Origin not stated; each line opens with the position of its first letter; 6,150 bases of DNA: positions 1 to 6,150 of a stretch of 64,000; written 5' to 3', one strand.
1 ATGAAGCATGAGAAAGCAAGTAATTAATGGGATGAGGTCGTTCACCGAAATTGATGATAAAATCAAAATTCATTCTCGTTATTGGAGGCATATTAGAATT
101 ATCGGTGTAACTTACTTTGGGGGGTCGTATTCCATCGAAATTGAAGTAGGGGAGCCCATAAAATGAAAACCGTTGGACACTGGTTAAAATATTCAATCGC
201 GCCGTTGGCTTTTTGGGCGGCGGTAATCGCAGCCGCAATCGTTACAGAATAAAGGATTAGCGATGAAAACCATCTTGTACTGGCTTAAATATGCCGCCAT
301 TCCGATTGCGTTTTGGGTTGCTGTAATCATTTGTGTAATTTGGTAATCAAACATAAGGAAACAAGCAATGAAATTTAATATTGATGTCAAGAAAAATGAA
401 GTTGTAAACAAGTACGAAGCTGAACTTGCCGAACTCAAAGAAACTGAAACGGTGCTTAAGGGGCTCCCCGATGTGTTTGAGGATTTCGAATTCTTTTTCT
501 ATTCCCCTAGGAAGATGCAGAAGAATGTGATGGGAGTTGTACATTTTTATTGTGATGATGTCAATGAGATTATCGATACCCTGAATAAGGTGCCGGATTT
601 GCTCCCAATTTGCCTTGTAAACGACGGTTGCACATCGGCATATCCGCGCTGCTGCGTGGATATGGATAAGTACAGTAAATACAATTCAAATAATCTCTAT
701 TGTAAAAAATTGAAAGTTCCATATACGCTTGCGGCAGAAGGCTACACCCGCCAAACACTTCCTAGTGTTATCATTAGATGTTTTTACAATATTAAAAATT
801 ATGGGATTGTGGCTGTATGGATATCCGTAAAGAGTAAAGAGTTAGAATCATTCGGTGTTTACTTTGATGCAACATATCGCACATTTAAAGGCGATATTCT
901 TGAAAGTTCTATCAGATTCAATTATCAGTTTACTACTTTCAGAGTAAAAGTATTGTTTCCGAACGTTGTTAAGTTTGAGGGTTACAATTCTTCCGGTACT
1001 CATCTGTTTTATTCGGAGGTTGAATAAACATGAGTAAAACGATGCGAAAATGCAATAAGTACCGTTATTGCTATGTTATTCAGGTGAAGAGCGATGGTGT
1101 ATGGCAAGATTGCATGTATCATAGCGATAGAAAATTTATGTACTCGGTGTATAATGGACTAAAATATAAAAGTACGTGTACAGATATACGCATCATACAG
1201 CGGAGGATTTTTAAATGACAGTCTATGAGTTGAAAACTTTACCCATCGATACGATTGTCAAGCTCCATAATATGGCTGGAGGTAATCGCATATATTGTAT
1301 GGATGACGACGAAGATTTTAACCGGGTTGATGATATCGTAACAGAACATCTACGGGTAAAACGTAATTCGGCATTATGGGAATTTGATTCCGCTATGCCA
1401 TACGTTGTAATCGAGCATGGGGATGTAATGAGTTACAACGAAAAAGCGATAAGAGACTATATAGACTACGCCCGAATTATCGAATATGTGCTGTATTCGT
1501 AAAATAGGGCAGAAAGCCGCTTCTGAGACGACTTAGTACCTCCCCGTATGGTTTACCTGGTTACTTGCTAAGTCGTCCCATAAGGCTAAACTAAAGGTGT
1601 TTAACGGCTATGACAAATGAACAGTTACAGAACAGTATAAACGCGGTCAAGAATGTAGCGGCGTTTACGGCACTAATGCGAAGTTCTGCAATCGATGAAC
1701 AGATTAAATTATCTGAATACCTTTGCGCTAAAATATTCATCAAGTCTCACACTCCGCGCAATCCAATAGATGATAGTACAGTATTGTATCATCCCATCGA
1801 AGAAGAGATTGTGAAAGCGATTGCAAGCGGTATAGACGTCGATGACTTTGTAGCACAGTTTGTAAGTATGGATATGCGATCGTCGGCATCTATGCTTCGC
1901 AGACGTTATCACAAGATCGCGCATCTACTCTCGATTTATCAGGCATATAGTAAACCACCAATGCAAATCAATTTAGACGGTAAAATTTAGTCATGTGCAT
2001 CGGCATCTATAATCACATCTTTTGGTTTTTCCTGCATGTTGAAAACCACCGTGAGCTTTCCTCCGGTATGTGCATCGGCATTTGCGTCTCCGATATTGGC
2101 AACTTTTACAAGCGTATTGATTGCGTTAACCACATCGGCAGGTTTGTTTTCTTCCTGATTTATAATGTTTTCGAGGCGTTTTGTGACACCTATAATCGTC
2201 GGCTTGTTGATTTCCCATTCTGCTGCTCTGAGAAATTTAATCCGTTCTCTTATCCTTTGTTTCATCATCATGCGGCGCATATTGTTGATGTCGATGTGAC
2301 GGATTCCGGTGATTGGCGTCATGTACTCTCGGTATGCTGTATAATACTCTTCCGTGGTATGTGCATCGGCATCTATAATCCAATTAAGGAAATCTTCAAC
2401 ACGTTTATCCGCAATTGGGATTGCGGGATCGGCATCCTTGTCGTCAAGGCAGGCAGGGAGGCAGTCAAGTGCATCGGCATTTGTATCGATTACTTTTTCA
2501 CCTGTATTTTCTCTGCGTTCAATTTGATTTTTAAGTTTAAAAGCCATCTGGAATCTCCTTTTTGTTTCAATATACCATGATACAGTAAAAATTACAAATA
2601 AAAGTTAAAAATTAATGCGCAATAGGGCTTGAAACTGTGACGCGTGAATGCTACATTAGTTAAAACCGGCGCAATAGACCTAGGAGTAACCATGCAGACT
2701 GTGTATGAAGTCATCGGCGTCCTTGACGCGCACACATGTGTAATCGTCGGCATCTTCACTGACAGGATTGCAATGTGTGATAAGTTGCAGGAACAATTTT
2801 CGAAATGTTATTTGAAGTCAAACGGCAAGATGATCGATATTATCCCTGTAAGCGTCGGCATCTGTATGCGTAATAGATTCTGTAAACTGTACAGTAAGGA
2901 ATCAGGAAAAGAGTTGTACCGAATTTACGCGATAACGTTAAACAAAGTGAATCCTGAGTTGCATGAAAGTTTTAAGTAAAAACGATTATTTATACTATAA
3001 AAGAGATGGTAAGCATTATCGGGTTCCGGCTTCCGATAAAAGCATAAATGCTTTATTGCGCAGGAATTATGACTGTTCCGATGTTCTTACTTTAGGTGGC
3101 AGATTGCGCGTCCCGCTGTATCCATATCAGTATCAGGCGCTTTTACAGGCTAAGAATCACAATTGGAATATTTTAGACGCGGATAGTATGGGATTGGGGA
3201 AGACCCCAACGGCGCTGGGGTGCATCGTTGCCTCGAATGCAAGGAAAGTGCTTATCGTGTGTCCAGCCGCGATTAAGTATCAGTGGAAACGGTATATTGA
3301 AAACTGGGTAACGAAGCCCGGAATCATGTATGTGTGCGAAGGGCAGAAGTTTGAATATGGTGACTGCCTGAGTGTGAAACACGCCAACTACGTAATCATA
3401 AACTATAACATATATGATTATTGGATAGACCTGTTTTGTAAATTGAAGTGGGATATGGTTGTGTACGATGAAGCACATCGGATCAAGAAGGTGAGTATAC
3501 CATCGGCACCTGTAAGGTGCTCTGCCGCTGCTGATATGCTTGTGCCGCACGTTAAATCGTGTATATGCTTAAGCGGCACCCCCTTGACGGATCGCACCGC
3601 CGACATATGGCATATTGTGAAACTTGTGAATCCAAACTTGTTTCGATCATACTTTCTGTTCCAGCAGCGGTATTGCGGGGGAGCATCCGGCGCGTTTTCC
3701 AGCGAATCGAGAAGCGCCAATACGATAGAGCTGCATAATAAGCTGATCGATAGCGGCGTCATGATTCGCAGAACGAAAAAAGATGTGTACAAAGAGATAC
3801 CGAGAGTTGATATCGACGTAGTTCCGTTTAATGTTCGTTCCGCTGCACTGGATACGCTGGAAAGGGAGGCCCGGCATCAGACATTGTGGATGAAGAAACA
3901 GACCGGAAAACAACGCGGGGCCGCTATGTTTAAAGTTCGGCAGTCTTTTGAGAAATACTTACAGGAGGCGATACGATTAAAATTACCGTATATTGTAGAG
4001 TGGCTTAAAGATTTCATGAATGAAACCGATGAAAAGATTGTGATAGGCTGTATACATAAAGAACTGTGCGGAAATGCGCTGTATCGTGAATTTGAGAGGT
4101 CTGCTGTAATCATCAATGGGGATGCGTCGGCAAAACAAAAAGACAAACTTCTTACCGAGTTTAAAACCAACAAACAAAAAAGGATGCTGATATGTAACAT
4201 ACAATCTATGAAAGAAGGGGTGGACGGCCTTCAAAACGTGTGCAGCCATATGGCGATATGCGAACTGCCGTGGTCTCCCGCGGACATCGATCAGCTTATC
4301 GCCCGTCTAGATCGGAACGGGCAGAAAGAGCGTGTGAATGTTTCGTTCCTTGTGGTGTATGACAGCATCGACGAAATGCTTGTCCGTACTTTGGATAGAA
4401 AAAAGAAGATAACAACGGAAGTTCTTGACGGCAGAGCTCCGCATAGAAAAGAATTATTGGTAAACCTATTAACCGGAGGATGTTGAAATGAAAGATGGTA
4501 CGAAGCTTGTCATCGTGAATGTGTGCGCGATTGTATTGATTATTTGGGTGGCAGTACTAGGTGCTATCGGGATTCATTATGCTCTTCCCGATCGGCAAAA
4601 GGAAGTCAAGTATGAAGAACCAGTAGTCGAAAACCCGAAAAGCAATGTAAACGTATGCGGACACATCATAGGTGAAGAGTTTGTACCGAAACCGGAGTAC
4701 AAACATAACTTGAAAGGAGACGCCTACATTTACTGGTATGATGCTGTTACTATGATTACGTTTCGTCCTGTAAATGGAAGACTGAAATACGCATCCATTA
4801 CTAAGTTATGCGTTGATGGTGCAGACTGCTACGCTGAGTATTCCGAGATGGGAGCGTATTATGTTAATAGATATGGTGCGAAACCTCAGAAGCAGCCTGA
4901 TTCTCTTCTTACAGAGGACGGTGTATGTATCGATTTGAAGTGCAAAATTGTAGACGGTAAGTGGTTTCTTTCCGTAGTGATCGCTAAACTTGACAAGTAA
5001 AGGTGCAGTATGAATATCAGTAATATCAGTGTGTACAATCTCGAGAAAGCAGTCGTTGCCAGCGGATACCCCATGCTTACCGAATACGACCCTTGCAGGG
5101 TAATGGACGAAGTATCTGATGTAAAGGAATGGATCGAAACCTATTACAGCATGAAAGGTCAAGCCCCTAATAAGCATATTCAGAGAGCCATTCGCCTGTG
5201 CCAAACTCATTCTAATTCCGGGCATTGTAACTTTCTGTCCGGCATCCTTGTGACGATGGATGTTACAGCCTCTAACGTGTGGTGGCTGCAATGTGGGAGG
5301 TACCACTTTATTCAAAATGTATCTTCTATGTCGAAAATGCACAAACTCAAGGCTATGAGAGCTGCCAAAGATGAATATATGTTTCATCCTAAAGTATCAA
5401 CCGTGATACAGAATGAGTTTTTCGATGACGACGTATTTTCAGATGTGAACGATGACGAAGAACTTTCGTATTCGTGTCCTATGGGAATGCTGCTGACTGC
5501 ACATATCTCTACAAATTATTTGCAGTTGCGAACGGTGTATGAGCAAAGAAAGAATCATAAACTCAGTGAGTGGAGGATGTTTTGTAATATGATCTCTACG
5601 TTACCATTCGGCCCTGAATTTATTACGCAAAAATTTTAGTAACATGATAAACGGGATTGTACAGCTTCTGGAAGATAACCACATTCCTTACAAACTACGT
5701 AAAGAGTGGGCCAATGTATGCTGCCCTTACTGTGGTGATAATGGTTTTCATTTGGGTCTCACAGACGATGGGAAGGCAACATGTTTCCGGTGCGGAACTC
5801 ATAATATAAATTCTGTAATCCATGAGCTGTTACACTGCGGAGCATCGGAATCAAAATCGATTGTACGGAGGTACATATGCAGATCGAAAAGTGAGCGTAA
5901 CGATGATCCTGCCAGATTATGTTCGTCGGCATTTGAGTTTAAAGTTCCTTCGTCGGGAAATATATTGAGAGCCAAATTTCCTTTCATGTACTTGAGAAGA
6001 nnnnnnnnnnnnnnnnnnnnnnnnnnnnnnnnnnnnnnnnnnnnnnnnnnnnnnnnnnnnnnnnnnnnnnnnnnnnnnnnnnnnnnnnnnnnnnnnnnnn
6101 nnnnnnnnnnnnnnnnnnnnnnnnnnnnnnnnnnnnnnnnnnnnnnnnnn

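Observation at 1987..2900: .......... motif shared between a DADAH-repeat protein gene and the terminal repeat array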

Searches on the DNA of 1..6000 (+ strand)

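Call 9: search_dna_similar(query=window:1-6000:+, collection=phages, mode=near)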
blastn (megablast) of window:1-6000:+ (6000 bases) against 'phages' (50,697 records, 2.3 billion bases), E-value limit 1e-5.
No match.
